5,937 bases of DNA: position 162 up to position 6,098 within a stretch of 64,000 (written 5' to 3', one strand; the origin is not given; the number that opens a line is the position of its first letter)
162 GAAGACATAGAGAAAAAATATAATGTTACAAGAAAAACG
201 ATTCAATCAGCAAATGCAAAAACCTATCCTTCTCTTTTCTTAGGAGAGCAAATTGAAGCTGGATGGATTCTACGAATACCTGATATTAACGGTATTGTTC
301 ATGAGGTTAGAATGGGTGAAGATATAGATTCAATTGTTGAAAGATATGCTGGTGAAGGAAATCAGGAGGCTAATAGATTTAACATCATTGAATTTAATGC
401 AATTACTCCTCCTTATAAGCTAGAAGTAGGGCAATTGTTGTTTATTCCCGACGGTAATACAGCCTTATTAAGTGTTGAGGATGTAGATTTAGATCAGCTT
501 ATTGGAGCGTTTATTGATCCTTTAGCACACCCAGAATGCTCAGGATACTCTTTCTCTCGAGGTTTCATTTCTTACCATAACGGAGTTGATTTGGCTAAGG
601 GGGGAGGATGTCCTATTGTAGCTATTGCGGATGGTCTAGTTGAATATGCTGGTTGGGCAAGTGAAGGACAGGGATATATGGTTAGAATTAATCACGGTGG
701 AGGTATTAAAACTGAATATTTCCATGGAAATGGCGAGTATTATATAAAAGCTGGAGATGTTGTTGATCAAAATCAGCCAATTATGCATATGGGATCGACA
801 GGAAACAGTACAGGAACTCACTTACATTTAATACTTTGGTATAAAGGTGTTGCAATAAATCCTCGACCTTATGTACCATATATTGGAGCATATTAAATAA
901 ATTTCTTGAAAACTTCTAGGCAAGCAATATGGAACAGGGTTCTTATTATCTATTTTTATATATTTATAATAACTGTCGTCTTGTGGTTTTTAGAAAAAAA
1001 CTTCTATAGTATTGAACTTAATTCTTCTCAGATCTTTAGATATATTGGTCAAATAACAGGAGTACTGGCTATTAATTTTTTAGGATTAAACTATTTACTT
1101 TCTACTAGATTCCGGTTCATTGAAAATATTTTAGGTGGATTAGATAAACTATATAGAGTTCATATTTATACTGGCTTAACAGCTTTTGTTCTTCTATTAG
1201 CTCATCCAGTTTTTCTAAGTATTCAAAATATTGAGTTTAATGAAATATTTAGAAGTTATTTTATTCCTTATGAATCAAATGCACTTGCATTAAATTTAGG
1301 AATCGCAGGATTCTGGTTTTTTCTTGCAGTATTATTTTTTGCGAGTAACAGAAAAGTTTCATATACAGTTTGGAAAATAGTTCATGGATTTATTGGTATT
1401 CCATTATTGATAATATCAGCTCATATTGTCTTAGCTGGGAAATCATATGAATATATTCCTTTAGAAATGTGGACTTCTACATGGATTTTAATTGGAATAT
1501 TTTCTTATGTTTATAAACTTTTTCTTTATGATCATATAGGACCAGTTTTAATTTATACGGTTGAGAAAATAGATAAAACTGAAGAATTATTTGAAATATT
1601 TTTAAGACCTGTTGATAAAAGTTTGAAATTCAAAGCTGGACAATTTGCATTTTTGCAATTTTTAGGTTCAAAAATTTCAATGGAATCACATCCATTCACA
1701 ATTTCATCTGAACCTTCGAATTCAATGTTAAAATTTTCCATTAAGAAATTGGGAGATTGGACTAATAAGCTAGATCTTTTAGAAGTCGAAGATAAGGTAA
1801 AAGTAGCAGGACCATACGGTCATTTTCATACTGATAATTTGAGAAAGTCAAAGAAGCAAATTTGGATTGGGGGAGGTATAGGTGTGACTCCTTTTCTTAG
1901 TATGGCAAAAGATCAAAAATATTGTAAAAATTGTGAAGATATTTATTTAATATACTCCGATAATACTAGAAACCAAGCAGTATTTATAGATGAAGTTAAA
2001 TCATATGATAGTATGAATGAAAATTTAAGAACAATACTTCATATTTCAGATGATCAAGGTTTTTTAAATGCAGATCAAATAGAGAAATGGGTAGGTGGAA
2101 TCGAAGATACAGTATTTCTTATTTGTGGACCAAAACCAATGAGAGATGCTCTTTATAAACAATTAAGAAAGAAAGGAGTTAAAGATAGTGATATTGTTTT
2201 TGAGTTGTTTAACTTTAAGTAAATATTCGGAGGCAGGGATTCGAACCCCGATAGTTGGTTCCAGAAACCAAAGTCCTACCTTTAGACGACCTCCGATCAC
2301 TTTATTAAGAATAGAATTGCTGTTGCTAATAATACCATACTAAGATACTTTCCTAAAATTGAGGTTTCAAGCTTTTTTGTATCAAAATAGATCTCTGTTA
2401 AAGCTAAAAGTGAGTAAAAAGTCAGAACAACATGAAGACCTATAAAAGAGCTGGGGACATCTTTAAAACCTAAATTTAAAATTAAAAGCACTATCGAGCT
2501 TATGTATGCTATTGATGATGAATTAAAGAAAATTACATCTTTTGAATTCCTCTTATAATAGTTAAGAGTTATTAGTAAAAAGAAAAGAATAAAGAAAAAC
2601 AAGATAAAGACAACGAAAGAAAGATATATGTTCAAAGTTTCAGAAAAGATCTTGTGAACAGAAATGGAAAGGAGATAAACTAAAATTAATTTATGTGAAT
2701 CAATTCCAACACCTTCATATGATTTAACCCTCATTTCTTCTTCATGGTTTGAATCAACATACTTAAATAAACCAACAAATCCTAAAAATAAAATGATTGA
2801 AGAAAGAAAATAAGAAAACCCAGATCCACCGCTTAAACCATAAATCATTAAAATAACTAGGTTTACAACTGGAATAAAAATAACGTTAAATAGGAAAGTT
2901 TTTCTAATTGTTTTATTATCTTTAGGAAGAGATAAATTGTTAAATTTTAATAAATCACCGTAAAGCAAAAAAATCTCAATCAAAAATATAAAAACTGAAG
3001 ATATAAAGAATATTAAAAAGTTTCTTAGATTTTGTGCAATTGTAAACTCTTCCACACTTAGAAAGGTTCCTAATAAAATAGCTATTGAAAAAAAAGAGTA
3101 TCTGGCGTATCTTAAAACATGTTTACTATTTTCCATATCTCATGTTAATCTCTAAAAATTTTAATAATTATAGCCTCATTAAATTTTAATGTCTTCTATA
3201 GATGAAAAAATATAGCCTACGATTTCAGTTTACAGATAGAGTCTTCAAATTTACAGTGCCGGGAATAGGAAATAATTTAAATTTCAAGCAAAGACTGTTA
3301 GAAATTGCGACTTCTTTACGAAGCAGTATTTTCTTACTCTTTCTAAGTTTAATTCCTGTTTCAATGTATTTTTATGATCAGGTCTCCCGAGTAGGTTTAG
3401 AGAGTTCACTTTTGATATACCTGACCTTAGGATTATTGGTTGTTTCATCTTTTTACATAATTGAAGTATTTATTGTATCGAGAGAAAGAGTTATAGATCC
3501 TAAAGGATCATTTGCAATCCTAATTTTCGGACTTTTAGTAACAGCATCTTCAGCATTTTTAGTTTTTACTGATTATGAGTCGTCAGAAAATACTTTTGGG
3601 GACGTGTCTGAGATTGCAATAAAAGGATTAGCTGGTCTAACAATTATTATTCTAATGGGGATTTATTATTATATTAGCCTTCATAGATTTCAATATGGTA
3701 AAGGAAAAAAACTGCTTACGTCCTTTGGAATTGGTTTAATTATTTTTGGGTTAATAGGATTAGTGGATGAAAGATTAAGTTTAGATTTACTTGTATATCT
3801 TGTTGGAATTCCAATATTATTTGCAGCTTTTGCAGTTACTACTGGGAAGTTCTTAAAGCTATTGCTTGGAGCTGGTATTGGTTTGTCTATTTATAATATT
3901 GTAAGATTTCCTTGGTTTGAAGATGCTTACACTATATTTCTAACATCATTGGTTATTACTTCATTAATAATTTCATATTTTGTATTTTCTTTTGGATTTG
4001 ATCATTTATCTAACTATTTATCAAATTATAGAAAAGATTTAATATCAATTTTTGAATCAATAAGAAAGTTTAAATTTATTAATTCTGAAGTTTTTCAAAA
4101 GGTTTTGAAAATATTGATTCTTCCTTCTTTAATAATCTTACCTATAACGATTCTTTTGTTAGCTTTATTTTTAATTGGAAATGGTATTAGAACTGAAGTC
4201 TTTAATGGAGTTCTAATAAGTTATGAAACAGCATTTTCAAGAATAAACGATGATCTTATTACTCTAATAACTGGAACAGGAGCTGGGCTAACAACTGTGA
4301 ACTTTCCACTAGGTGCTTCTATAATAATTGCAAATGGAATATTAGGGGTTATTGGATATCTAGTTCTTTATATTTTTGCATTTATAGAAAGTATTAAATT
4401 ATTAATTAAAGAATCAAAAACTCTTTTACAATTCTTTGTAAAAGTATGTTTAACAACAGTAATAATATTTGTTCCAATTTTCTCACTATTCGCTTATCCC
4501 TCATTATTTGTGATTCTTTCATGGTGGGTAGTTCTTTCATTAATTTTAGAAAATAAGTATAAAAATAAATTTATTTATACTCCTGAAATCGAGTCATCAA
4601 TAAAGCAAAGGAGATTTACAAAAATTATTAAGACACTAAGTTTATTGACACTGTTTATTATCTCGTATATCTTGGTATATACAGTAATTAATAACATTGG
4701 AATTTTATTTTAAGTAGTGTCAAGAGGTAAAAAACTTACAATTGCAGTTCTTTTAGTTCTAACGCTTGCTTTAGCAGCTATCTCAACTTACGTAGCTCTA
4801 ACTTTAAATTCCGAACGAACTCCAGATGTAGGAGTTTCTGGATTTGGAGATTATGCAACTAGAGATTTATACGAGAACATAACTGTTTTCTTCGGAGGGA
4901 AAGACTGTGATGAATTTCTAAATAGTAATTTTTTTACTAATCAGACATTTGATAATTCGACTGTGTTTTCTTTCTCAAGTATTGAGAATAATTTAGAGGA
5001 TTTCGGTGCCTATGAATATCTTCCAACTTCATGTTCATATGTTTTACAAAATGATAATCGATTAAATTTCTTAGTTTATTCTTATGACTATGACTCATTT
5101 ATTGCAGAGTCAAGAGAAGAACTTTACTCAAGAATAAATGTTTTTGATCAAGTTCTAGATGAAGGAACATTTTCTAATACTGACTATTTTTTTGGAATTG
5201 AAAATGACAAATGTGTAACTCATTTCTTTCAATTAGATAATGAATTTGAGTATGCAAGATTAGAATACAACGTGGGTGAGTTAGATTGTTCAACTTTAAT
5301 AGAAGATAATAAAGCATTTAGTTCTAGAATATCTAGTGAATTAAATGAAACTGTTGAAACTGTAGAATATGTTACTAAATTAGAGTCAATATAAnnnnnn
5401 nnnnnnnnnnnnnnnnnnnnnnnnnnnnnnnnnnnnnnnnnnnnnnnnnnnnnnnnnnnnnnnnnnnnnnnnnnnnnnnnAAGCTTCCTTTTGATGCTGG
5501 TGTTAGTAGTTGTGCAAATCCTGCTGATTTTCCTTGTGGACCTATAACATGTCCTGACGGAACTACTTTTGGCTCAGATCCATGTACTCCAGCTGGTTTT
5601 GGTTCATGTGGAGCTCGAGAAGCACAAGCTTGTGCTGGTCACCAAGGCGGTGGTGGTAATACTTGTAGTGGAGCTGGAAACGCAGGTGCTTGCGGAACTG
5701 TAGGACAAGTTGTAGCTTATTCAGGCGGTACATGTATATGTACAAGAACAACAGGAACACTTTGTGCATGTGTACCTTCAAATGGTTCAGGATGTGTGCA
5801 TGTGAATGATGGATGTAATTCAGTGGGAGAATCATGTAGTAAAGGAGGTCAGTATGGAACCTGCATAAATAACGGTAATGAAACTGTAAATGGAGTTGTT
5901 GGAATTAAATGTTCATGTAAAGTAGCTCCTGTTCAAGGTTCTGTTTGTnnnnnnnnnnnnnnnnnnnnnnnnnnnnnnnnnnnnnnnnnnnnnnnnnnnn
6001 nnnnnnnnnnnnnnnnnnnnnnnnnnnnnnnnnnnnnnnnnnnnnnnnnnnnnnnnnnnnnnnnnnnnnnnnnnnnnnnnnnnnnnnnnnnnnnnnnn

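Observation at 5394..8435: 1013-aa cysteine-rich, eukaryote-like modular surface protein (EGF/Cys-knot-like 6-Cys repeats + Myxococcus-type CGDG-EECD repeat + DUF11 repeats + sortase-like VPETA-TM tail)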

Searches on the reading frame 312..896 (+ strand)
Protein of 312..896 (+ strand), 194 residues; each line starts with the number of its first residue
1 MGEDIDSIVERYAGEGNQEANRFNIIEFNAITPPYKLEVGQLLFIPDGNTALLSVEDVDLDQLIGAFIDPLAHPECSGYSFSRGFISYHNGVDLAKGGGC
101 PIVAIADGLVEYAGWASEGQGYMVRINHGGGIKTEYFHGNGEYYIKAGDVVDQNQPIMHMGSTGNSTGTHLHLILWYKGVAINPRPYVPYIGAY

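Call 3: search_protein_families(library=pfam, proteins=[window:312-896:+], max_evalue=0.1)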
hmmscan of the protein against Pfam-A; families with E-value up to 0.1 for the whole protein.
window:312-896:+ (194 aa): 1 family
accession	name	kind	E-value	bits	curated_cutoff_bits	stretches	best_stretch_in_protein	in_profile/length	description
PF01551.29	Peptidase_M23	-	3.4e-24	85.3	28.7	1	88-184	2-96/96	Peptidase family M23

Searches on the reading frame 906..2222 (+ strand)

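Call 3: search_protein_families(library=pfam, proteins=[window:906-2222:+], max_evalue=0.1)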
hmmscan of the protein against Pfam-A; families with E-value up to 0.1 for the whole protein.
window:906-2222:+ (438 aa): 5 families
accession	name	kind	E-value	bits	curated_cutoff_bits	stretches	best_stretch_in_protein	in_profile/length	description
PF08022.18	FAD_binding_8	-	3.9e-13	49.9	22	1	226-292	14-81/109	FAD-binding domain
PF01794.25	Ferric_reduct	-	8.3e-13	48.9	28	1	51-167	1-117/121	Ferric reductase like transmembrane component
PF00175.26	NAD_binding_1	-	7.7e-09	36.6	22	1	321-415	2-106/109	Oxidoreductase NAD-binding domain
PF00970.30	FAD_binding_6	-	2.2e-06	28.4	21.1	1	218-308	6-98/99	Oxidoreductase FAD-binding domain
PF08030.17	NAD_binding_6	-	0.0015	19.1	22.2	1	321-352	7-43/156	Ferric reductase NAD binding domain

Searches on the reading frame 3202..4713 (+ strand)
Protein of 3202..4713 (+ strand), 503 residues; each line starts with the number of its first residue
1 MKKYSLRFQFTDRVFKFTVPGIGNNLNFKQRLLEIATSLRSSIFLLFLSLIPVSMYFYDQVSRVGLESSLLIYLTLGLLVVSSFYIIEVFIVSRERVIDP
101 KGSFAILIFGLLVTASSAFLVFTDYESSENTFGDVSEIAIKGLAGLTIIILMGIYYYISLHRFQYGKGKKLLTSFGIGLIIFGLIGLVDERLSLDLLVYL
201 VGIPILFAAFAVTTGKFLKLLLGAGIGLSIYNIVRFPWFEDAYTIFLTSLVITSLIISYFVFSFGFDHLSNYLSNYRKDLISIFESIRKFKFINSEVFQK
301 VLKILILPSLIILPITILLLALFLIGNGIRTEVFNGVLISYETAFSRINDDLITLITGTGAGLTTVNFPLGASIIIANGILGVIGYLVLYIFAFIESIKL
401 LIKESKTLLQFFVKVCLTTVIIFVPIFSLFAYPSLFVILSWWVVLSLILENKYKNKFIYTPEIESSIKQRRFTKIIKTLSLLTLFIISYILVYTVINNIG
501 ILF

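Call 3: search_protein_families(library=pfam, proteins=[window:3202-4713:+], max_evalue=0.1)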
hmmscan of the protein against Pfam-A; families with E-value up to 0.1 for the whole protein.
window:3202-4713:+ (503 aa): 0 families

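Call 4: search_protein_families(library=ncbifam, proteins=[window:3202-4713:+], max_evalue=0.1)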
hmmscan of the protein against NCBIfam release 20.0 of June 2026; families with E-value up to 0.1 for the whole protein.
window:3202-4713:+ (503 aa): 0 families

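Call 48: find_homologous_proteins(query=window:3202-4713:+, max_evalue=0.001)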
Query window:3202-4713:+ (503 aa): 4 proteins with E <= 0.001 among 8000 candidates.
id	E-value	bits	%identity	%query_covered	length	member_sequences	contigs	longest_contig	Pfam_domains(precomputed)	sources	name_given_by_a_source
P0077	0.0e+0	1024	100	100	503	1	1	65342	-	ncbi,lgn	-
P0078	1.2e-158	547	55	100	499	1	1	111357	-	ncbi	-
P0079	3.9e-138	480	50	100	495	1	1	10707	-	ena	-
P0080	5.4e-8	51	25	90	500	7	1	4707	-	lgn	-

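Call 50: find_encoding_contigs(protein=P0078, flank=10000, max_places=3)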
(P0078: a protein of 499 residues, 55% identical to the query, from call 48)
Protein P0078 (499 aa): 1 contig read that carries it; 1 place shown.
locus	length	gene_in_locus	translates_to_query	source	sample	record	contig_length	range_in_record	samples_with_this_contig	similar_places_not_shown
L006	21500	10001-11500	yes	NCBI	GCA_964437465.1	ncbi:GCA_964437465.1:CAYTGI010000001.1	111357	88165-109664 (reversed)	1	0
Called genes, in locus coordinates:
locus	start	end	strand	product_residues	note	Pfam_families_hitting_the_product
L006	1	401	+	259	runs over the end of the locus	-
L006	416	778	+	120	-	PF00266:Aminotran_5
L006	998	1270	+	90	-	-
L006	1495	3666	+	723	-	PF13229:Beta_helix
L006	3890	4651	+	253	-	PF09992:NAGPA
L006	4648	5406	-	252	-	-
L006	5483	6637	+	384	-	PF01476:LysM (weak), PF01551:Peptidase_M23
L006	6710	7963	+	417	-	PF01794:Ferric_reduct, PF00970:FAD_binding_6 (weak), PF08022:FAD_binding_8, PF00175:NAD_binding_1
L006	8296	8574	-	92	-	-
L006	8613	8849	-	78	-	-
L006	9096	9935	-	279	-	-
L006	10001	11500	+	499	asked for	-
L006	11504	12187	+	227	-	-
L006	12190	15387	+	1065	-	-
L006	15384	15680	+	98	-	-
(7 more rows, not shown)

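Call 51: find_encoding_contigs(protein=P0079, flank=10000, max_places=3)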
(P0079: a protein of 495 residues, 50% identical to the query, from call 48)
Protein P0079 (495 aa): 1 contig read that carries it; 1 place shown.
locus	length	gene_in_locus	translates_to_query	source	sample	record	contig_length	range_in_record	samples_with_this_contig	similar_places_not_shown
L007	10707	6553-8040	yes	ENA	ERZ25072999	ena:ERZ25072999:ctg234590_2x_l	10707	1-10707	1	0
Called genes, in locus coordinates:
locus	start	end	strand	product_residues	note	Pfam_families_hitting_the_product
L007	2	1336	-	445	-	?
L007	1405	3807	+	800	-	PF00690:Cation_ATPase_N, PF00122:E1-E2_ATPase, PF00702:Hydrolase, PF00689:Cation_ATPase_C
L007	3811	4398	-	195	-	-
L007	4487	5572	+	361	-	PF11376:DUF3179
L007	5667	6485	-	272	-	-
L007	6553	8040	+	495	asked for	-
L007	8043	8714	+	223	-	-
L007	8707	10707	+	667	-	?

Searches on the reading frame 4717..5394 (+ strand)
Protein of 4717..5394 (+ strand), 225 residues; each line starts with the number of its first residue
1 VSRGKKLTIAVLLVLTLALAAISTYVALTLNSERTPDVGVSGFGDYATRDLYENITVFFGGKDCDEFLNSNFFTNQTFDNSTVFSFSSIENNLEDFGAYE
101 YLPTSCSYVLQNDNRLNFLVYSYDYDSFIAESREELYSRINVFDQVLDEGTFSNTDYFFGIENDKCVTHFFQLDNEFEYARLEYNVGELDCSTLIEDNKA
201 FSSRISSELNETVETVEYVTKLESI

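Call 3: search_protein_families(library=pfam, proteins=[window:4717-5394:+], max_evalue=0.1)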
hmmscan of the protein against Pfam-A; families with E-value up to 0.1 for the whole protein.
window:4717-5394:+ (225 aa): 0 families

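Call 4: search_protein_families(library=ncbifam, proteins=[window:4717-5394:+], max_evalue=0.1)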
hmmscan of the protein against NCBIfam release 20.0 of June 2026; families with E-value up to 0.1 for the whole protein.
window:4717-5394:+ (225 aa): 0 families

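Call 79: find_homologous_proteins(query=A5, max_evalue=0.001)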
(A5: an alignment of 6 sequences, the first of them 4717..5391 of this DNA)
Query A5 (6 sequences) (225 aa, profile of the alignment): 6 proteins with E <= 0.001 among 8000 candidates.
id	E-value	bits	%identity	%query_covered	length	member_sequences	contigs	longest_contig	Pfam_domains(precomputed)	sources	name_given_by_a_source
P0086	1.0e-89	318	100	100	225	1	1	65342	-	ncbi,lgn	-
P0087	3.7e-87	310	31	96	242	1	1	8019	-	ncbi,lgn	-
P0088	1.8e-86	308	50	99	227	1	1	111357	-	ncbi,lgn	-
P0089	1.3e-81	292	27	96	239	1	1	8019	-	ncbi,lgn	-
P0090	3.4e-67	244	29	80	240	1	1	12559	-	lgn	-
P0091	1.0e-60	223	30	95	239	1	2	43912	-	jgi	jgi:hypothetical protein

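Call 80: find_encoding_contigs(protein=P0091, flank=10000, max_places=2)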
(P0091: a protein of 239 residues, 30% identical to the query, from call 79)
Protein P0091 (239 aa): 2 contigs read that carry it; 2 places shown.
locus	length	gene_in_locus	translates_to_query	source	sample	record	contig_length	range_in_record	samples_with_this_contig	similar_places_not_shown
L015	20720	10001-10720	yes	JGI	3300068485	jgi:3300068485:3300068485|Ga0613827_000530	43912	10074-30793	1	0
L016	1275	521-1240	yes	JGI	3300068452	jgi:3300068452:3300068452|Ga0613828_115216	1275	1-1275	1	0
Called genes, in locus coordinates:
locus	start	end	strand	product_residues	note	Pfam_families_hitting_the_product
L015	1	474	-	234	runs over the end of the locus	PF00590:TP_methylase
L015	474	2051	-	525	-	-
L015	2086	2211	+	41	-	-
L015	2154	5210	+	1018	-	PF00005:ABC_tran (faint), PF02463:SMC_N (faint), PF03193:RsgA_GTPase (faint), PF13191:AAA_16 (faint), PF13555:AAA_29 (faint), PF20703:nSTAND1 (faint), PF17760:UvrA_inter, PF17755:UvrA_DNA-bind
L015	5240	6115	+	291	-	PF12686:DUF3800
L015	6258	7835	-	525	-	PF02366:PMT, PF16192:PMT_4TMC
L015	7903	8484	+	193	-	-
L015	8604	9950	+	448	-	-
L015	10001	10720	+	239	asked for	-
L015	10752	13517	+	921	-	-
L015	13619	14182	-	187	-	PF04542:Sigma70_r2, PF08281:Sigma70_r4_2, PF04545:Sigma70_r4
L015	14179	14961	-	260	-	-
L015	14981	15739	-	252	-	-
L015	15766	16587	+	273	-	PF00877:NLPC_P60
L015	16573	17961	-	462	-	PF01225:Mur_ligase (weak), PF08245:Mur_ligase_M, PF02875:Mur_ligase_C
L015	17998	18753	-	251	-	-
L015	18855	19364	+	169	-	-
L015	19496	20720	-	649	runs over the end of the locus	-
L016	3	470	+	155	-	?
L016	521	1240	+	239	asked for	-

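Call 81: find_encoding_contigs(protein=P0090, flank=10000, max_places=2)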
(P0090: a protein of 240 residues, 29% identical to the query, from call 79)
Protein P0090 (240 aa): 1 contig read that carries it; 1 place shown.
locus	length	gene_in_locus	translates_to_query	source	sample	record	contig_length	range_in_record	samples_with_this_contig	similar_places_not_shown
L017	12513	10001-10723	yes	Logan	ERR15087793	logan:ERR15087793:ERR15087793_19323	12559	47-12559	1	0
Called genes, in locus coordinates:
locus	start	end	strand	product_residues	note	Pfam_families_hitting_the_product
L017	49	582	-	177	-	-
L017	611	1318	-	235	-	PF00590:TP_methylase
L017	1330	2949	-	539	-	-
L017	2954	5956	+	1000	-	PF00005:ABC_tran (faint), PF02463:SMC_N (faint), PF03193:RsgA_GTPase (faint), PF13191:AAA_16 (faint), PF13476:AAA_23 (faint), PF13555:AAA_29 (faint), PF17760:UvrA_inter, PF17755:UvrA_DNA-bind, +2 more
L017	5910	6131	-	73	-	-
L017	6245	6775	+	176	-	-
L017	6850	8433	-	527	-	PF02366:PMT, PF16192:PMT_4TMC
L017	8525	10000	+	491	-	-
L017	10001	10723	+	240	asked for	-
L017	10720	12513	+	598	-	?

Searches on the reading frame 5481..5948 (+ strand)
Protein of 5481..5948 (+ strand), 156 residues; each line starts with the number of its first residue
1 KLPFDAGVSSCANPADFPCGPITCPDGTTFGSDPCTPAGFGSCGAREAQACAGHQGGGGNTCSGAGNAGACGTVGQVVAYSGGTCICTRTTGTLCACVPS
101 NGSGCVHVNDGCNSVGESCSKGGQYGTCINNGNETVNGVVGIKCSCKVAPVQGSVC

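Call 14: search_protein_families(library=pfam, proteins=[window:5481-5948:+], max_evalue=10)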
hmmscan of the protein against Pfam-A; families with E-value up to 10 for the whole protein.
window:5481-5948:+ (156 aa): 0 families

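Call 15: search_protein_families(library=ncbifam, proteins=[window:5481-5948:+], max_evalue=10)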
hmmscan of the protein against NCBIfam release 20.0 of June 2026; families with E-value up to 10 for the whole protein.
window:5481-5948:+ (156 aa): 0 families
